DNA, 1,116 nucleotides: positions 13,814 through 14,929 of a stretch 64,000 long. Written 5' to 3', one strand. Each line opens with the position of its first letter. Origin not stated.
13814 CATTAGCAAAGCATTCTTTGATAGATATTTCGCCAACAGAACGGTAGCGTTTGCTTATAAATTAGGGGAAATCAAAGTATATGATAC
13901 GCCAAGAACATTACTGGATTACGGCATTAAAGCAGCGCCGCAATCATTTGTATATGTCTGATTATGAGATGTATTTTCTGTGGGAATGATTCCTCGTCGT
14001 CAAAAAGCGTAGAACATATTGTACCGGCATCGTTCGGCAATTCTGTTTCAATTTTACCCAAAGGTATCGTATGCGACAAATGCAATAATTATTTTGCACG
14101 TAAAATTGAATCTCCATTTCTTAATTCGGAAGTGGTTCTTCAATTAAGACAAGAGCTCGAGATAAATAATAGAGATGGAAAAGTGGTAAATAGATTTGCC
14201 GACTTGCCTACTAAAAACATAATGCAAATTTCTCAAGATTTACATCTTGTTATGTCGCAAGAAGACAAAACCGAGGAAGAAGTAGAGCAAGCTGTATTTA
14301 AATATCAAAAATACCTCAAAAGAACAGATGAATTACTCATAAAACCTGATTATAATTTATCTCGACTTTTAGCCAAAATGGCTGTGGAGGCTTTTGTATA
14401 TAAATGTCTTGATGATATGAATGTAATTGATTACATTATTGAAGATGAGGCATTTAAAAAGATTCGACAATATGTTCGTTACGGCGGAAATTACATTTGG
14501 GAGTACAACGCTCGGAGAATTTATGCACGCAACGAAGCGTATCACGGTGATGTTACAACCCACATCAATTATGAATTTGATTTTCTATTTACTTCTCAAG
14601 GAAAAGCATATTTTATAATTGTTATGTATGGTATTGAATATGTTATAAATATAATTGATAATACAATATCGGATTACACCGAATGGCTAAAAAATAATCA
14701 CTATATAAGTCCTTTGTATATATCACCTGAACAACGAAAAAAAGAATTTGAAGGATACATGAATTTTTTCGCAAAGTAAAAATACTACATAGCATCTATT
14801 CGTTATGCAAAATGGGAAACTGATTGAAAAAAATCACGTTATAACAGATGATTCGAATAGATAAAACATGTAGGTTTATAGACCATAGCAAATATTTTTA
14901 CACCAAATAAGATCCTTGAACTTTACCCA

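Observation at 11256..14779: XRE-controlled operon stacking ASCH/PUA-like reader modules with PIN, GNAT-like and HNH modules: candidate undescribed defence or toxin system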

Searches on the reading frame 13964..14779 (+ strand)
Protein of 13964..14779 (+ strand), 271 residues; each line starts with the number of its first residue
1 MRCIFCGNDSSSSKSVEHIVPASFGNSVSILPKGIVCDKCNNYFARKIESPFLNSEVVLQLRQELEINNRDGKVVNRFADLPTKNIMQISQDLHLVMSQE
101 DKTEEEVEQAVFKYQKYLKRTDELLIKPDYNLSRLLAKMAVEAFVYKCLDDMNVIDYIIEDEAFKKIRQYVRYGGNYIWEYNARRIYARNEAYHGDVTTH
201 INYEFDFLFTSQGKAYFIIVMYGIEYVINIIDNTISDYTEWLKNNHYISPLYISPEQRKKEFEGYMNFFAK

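Call 3: search_protein_families(library=pfam, proteins=[window:13964-14779:+], max_evalue=1)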
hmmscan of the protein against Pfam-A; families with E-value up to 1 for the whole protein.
window:13964-14779:+ (271 aa): 4 families
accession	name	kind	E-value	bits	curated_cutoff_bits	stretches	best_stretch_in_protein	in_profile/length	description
PF14279.12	HNH_5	-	1.9e-11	44.1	27.5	1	3-54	1-53/56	HNH endonuclease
PF04858.18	TH1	-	0.023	13.9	24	1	144-176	36-68/579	TH1 protein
PF18307.6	Tfb2_C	-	0.024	15.4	23.2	1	160-202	26-68/68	Transcription factor Tfb2 (p52) C-terminal domain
PF05065.19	Phage_capsid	-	0.16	11.7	24.2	0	103-147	65-109/280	Phage capsid family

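Call 4: search_protein_families(library=padloc, proteins=[window:13964-14779:+], max_evalue=1)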
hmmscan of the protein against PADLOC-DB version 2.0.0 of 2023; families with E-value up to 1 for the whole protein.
window:13964-14779:+ (271 aa): 1 family
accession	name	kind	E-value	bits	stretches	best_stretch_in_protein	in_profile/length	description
PDLC00353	PtuB1|PtuB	-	0.0047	14.8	0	2-27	52-78/196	Unknown function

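Call 5: search_protein_families(library=ncbifam, proteins=[window:13964-14779:+], max_evalue=1)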
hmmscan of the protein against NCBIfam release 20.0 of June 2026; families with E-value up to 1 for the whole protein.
window:13964-14779:+ (271 aa): 2 families
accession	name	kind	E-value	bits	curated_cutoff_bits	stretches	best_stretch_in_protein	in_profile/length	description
NF049884.2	Ceg23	equivalog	0.001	18.2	300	1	57-139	222-309/432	Dot/Icm T4SS effector Ceg23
NF040563.1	guided_IscB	equivalog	0.011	14.9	175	1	2-92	194-284/314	RNA-guided endonuclease IscB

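Call 7: search_protein_families(library=phrogs, proteins=[window:13964-14779:+], max_evalue=0.1)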
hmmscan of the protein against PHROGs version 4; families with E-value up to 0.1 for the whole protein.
window:13964-14779:+ (271 aa): 4 families
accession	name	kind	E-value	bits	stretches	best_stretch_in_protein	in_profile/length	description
phrog_35254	-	unknown function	0.00027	21.6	1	2-63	6-68/365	-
phrog_6050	-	DNA, RNA and nucleotide metabolism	0.003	17.4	1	2-77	313-393/402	HNH endonuclease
phrog_2214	-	DNA, RNA and nucleotide metabolism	0.005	17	1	2-94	195-286/429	HNH endonuclease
phrog_22283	-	unknown function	0.074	14.1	1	2-71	24-94/135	-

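Call 33: find_homologous_proteins(query=window:13964-14779:+, max_evalue=0.001)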
Query window:13964-14779:+ (271 aa): 540 proteins with E <= 0.001 among 745 candidates; the best 120 are listed.
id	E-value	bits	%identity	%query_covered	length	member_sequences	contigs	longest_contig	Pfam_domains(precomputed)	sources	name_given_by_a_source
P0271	1.4e-167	574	94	100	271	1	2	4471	PF14279.13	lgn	-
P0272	2.5e-166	570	92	100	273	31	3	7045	PF14279.13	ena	-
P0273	2.1e-165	567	93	100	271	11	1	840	PF14279.13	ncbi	-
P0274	8.0e-165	565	91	100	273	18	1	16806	PF14279.13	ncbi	-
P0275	8.5e-164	561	91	100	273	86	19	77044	PF14279.13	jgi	-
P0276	1.1e-161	554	90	100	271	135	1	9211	PF14279.13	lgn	-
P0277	2.2e-161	553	90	100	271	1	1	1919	PF14279.13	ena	-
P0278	6.2e-160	549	88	99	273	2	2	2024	PF14279.13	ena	-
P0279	1.1e-159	548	88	99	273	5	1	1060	PF14279.13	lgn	-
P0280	1.1e-159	548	88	100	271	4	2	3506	PF14279.13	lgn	-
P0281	4.9e-159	546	88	100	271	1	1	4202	PF14279.13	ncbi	-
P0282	3.7e-154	530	85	99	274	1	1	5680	PF14279.13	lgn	-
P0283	2.3e-151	521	83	100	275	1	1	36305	PF14279.13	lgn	-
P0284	2.6e-135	468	85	96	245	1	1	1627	PF14279.13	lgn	-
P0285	6.0e-128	444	85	86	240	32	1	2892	-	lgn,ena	-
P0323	1.2e-84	302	52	96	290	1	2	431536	PF14279.13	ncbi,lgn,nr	ncbi:MAG: HNH endonuclease [Christensenella sp.]|nr:HNH endonuclease [Christensenella sp.]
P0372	9.3e-47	178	38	94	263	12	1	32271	PF14279.13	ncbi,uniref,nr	ncbi:HNH endonuclease [Stenomitos frigidus]|uniref:HNH endonuclease n=1 Tax=Stenomitos frigidus ULC1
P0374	1.0e-46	178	36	93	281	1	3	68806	PF14279.13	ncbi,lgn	-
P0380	1.7e-45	174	40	93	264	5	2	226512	PF14279.13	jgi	jgi:hypothetical protein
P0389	1.0e-44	171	38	93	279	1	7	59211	PF14279.13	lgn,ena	-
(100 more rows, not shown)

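Call 35: find_encoding_contigs(protein=P0323, flank=7000, max_places=2)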
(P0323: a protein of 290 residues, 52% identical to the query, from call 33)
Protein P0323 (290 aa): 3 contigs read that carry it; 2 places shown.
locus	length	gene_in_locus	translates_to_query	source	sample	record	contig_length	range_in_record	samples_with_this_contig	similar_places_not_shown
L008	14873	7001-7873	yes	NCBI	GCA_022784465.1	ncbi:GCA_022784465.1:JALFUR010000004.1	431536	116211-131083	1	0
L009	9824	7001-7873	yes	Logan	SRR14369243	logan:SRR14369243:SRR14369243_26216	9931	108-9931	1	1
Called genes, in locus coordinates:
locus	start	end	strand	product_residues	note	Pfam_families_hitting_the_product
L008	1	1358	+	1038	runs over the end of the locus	PF00133:tRNA-synt_1, PF09334:tRNA-synt_1g, PF08264:Anticodon_1, PF19302:DUF5915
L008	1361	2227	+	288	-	PF10672:Methyltrans_SAM, PF03602:Cons_hypoth95 (weak), PF09445:Methyltransf_15 (faint)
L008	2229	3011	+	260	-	PF00849:PseudoU_synth_2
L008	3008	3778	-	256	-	-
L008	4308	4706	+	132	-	PF13560:HTH_31 (weak), PF01381:HTH_3 (weak)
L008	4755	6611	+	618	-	PF04266:ASCH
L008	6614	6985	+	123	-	-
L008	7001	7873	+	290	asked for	PF14279:HNH_5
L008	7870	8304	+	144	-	PF12161:HsdM_N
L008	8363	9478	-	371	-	PF03033:Glyco_transf_28, PF04101:Glyco_tran_28_C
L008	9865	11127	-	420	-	-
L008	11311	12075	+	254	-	-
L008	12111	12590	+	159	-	PF01381:HTH_3, PF12844:HTH_19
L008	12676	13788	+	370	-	PF00145:DNA_methylase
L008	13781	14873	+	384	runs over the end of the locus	PF00145:DNA_methylase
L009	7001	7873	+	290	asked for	PF14279:HNH_5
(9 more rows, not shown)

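Call 36: find_encoding_contigs(protein=P0380, flank=7000, max_places=2)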
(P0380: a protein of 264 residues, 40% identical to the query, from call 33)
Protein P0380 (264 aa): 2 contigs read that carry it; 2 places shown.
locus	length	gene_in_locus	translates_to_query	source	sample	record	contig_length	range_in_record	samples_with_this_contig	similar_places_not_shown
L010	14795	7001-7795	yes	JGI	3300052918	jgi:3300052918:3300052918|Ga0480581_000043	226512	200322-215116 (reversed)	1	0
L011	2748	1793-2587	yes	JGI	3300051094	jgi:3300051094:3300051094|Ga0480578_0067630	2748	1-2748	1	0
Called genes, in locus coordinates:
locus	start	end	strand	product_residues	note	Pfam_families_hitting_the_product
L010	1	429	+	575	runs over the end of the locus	PF18885:DUF5648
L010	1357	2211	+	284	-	PF13487:HD_5, PF01966:HD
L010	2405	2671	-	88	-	PF25919:BSH_CusB (faint), PF25973:BSH_CzcB (faint), PF00364:Biotin_lipoyl, PF25917:BSH_RND, PF25997:BSH_YhbJ (faint), PF25984:BSH_YknX (weak)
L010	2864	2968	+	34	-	-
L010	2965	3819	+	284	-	PF12849:PBP_like_2, PF13531:SBP_bac_11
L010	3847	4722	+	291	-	PF12849:PBP_like_2, PF13531:SBP_bac_11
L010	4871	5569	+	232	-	PF00528:BPD_transp_1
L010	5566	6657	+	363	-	PF00005:ABC_tran, PF13304:AAA_21 (faint), PF13401:AAA_22 (faint), PF03459:TOBE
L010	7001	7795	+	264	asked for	PF14279:HNH_5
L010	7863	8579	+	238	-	-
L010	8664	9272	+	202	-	PF01613:Flavin_Reduct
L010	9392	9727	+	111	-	-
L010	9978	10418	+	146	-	-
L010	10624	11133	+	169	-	-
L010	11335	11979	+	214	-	-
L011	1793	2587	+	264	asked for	PF14279:HNH_5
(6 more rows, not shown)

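Call 59: predict_structure(alignment_id=A4)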
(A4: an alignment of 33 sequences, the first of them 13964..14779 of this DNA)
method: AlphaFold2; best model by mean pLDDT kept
length: 271 residues; sequences in the alignment: 33
mean_pLDDT: 91.7   pTM: 0.90
mean pLDDT of the five models: 91.7, 91.4, 90.6, 90.3, 90.1
residues with pLDDT >= 90: 191; 70-90: 80; 50-70: 0; < 50: 0
segments of 3 or more residues with pLDDT < 50: none
pLDDT, mean of each block of 10 residues (from residue 1): 94 89 82 93 94 94 87 86 87 87 92 95 96 97 91 86 93 93 95 82 93 95 96 94 97 96 94 79
secondary structure, 60 per line:
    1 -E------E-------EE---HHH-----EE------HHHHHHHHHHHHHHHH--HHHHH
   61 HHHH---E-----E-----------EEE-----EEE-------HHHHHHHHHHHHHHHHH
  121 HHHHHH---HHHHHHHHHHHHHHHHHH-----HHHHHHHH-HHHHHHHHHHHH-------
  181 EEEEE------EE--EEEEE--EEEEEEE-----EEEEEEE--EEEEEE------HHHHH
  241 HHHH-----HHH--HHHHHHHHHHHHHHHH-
elements in order: H38-53 H56-64 E86-88 E94-96 H104-126 H130-147 H153-160 H162-173 E181-185 E196-200 E203-209 E215-221 E224-229 H236-244 H255-270

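Call 62: fold_search(model_id=the predicted structure, library=pdb)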
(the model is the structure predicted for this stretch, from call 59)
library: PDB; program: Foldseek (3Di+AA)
matches with E <= 10: 269; with E <= 0.001: 0
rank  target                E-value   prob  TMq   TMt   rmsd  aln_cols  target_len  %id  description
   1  3hb9_B                2.1e-01  0.04  0.10  0.04  22.9       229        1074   11  Crystal Structure of S. aureus Pyruvate Carboxylase A610T Mutant (released 2009-06-30)
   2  5vyz_C                2.5e-01  0.04  0.10  0.03  22.6       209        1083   15  Crystal structure of Lactococcus lactis pyruvate carboxylase in complex with cyclic-di-AMP (released 2017-08-16)
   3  5vz0_A                2.9e-01  0.04  0.10  0.03  22.7       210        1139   15  Crystal structure of Lactococcus lactis pyruvate carboxylase G746A mutant in complex with cyclic-di-AMP (released 2017-08-16)
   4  3hb9_A                4.8e-01  0.03  0.10  0.04  22.9       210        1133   11  Crystal Structure of S. aureus Pyruvate Carboxylase A610T Mutant (released 2009-06-30)
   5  4hnu_C                5.1e-01  0.03  0.10  0.04  22.3       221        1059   10  crystal structure of K442E mutant of S. aureus Pyruvate carboxylase (released 2013-01-16)
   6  5vyz_A                5.1e-01  0.03  0.10  0.03  22.7       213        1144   14  Crystal structure of Lactococcus lactis pyruvate carboxylase in complex with cyclic-di-AMP (released 2017-08-16)
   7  4hnv_A                6.0e-01  0.06  0.10  0.03  19.7       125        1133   14  Crystal structure of R54E mutant of S. aureus Pyruvate carboxylase (released 2013-01-16)
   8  4hnv_B                6.0e-01  0.03  0.11  0.03  25.2       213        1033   14  Crystal structure of R54E mutant of S. aureus Pyruvate carboxylase (released 2013-01-16)
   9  3bg5_A                6.4e-01  0.05  0.10  0.03  20.0       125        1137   14  Crystal Structure of Staphylococcus Aureus Pyruvate Carboxylase (released 2008-02-26)
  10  8jbe_C                6.4e-01  0.04  0.11  0.08  21.4       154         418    8  CryoEM Structure of metazoan Mon1-Ccz1-RMC1 complex (released 2024-05-08)
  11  3u12_B                6.8e-01  0.18  0.10  0.23   8.4        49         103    2  The pleckstrin homology (PH) domain of USP37 (released 2011-11-09)
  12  8jbe_B                7.6e-01  0.10  0.13  0.09  17.9       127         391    5  CryoEM Structure of metazoan Mon1-Ccz1-RMC1 complex (released 2024-05-08)
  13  3hbl_A                8.5e-01  0.04  0.10  0.03  17.2       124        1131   13  Crystal Structure of S. aureus Pyruvate Carboxylase T908A Mutant (released 2009-06-30)
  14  7wtd_D                9.0e-01  0.05  0.10  0.03  16.5       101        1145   14  Cryo-EM structure of human pyruvate carboxylase with acetyl-CoA in the intermediate state 1 (released 2022-11-09)
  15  5fx0                  1.0e+00  0.08  0.12  0.26  12.1        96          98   10  Fasciola hepatica calcium binding protein FhCaBP2: Structure of the dynein light chain-like domain. P6422 native. (released 2016-04-27)
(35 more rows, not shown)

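Call 64: search_solved_structures(query=A4, max_evalue=1, show_alignments=2)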
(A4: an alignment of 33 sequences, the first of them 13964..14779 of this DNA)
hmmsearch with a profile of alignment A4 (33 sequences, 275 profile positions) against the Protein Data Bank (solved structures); distinct sequences matched with E-value up to 1: 1.
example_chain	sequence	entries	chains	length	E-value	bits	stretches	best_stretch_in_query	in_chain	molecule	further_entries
1qdb_A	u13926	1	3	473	0.43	13.3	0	100-180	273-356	CYTOCHROME C NITRITE REDUCTASE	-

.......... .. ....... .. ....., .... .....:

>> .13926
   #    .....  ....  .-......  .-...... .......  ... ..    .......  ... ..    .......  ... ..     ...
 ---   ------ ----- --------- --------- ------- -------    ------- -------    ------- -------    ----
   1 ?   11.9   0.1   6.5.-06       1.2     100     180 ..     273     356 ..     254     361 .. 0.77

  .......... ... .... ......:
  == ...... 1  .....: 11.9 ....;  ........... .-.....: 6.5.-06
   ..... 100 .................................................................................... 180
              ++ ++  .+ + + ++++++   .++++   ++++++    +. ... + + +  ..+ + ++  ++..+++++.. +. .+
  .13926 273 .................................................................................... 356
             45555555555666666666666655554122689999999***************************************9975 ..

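Call 65: fold_search(model_id=the predicted structure, library=viral)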
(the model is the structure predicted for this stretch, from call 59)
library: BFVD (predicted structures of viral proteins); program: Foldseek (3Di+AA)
matches with E <= 10: 410; with E <= 0.001: 0
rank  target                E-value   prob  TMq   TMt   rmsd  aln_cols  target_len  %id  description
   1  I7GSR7                1.8e-01  0.06  0.14  0.17  17.3       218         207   13  23kDa protein [Grapevine leafroll-associated virus 4]
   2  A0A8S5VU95            2.2e-01  0.04  0.12  0.08  26.6       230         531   13  Uncharacterized protein [Ackermannviridae sp.]
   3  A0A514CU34            4.0e-01  0.54  0.16  0.57   3.7        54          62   15  Uncharacterized protein [Achromobacter phage vB_AxyP_19-32_Axy10]
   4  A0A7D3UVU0            4.2e-01  0.09  0.14  0.23  16.8       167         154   10  (no name in the UniProt tables at hand)
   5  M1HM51                4.2e-01  0.08  0.14  0.22  22.3       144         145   12  Uncharacterized protein [Pelagibacter phage HTVC011P]
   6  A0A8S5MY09            5.0e-01  0.30  0.10  0.40   7.9        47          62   17  MraZ protein [Siphoviridae sp. ctuUw41]
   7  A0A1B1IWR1            5.3e-01  0.08  0.17  0.27  17.1       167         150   11  Uncharacterized protein [uncultured phage_Deep-GF0-KM16-C193]
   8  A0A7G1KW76            6.3e-01  0.03  0.12  0.11  24.8       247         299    8  (no name in the UniProt tables at hand)
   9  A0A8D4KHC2            6.7e-01  0.15  0.10  0.12   8.8        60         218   17  (no name in the UniProt tables at hand)
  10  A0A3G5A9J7            6.7e-01  0.04  0.12  0.14  19.0       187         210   12  Uncharacterized protein [Hyperionvirus sp.]
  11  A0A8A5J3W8            7.0e-01  0.08  0.18  0.11  26.4       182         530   12  (no name in the UniProt tables at hand)
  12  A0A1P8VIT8            7.9e-01  0.05  0.12  0.20  17.5       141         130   11  Uncharacterized protein [Murid betaherpesvirus 3]
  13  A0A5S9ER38            8.9e-01  0.02  0.11  0.10  21.1       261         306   10  Uncharacterized protein [Tenacibaculum phage PTm1]
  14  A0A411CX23            9.4e-01  0.11  0.12  0.32  11.4        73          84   10  (no name in the UniProt tables at hand)
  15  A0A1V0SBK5            1.1e+00  0.04  0.15  0.09  20.2       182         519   11  AAA family ATPase [Catovirus CTV1]
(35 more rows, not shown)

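Call 67: find_encoding_contigs(protein=P0374, flank=5000, max_places=2)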
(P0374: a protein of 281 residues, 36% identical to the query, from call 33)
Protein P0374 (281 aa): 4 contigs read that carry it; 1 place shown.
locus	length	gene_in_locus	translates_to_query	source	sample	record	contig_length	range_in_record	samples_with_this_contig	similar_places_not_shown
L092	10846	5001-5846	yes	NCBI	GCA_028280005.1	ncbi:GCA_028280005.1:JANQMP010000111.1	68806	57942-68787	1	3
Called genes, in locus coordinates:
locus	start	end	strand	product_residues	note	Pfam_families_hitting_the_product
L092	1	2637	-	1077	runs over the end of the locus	PF00176:SNF2-rel_dom, PF04851:ResIII (weak), PF00271:Helicase_C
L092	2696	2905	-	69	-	PF13443:HTH_26, PF01381:HTH_3 (faint)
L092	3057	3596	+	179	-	PF13207:AAA_17, PF13238:AAA_18 (weak)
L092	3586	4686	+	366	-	-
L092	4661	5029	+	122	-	-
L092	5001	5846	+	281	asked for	PF14279:HNH_5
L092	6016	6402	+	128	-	PF01381:HTH_3 (weak)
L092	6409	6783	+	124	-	-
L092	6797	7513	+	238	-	-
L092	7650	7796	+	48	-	-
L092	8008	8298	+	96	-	PF14452:Multi_ubiq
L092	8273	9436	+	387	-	PF20590:DUF6791, PF00899:ThiF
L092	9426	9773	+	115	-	PF20137:BubE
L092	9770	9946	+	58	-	-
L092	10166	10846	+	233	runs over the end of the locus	?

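Call 68: find_encoding_contigs(protein=P0389, flank=5000, max_places=2)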
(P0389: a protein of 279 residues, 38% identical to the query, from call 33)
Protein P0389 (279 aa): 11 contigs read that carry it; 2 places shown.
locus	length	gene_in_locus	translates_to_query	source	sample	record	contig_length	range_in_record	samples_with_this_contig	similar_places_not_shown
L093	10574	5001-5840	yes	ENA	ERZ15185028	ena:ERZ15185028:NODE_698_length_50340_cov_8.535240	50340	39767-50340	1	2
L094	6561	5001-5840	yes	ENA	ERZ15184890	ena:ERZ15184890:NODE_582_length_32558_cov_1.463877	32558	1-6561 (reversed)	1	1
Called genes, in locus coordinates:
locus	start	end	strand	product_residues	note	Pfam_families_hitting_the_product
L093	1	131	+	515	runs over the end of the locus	PF00239:Resolvase, PF07508:Recombinase, PF13408:Zn_ribbon_recom (weak)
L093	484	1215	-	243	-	PF01695:IstB_IS21, PF00308:Bac_DnaA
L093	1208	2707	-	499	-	PF22483:Mu-transpos_C_2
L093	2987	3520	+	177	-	PF13207:AAA_17, PF13238:AAA_18 (weak)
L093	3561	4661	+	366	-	-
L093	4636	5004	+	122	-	-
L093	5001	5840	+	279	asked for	PF14279:HNH_5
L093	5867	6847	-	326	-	PF14657:Arm-DNA-bind_4, PF14659:Phage_int_SAM_3, PF00589:Phage_integrase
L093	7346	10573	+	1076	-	?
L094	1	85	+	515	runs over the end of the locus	PF00239:Resolvase, PF07508:Recombinase, PF13408:Zn_ribbon_recom (weak)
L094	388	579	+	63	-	-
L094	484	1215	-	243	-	PF01695:IstB_IS21, PF00308:Bac_DnaA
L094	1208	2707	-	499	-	PF22483:Mu-transpos_C_2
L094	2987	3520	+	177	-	PF13207:AAA_17, PF13238:AAA_18 (weak)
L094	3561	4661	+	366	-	-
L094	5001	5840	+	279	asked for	PF14279:HNH_5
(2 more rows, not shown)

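Call 69: find_encoding_contigs(protein=P0372, flank=5000, max_places=2)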
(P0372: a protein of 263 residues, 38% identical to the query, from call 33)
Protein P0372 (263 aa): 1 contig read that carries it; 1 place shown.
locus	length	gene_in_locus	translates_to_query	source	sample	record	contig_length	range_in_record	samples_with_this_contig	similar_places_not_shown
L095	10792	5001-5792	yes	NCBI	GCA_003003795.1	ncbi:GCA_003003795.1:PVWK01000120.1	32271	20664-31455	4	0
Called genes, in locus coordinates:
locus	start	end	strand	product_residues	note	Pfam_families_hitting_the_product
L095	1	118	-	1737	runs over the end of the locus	PF00501:AMP-binding, PF23024:AMP-dom_DIP2-like, PF00550:PP-binding, PF00109:ketoacyl-synt, PF02801:Ketoacyl-synt_C, PF16197:KAsynt_C_assoc, PF22336:RhiE-like_linker, PF22621:CurL-like_PKS_C, +4 more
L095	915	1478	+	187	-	PF06778:Chlor_dismutase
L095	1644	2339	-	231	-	PF02798:GST_N (faint), PF13417:GST_N_3, PF13409:GST_N_2, PF22041:GST_C_7, PF13410:GST_C_2 (weak)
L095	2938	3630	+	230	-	PF10544:T5orf172 (weak)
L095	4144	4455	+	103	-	-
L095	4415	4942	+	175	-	-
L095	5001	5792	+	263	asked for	PF14279:HNH_5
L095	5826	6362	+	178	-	PF13207:AAA_17, PF13238:AAA_18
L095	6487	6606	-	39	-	-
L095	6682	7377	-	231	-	PF12973:Cupin_7, PF14499:DUF4437 (faint), PF16867:DMSP_lyase (faint), PF07883:Cupin_2 (faint), PF12973:Cupin_7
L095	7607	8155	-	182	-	PF00440:TetR_N (weak), PF21993:TetR_C_13_2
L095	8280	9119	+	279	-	PF00106:adh_short, PF08659:KR, PF01370:Epimerase (weak), PF13561:adh_short_C2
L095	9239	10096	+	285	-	PF00561:Abhydrolase_1, PF12146:Hydrolase_4, PF12697:Abhydrolase_6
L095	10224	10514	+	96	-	PF07045:DUF1330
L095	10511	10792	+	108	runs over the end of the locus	-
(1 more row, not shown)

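Call 73: find_related_loci(query=A4, collection=viral_contigs, flank=5000)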
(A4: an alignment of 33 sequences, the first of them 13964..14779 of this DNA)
Query A4 (271 aa) in viral_contigs; peptide patterns used: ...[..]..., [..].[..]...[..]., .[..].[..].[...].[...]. (x = any residue, [..] = any of these).
80 stretches matched a pattern; 8 encode a relative of the query (tblastn E <= 1e-3); 8 distinct loci.
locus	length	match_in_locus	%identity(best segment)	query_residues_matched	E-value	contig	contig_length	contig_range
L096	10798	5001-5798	39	1-262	1e-51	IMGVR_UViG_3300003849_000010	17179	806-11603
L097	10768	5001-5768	34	1-252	2e-48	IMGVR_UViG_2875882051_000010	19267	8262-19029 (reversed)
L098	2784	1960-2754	34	1-254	4e-41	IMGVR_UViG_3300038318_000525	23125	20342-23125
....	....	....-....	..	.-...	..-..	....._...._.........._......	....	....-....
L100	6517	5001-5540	33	2-174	2e-23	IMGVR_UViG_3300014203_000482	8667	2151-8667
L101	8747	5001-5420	32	2-145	6e-17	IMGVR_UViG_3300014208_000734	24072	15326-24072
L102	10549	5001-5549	30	2-179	2e-14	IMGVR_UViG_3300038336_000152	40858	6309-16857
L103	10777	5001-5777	39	1-253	2e-46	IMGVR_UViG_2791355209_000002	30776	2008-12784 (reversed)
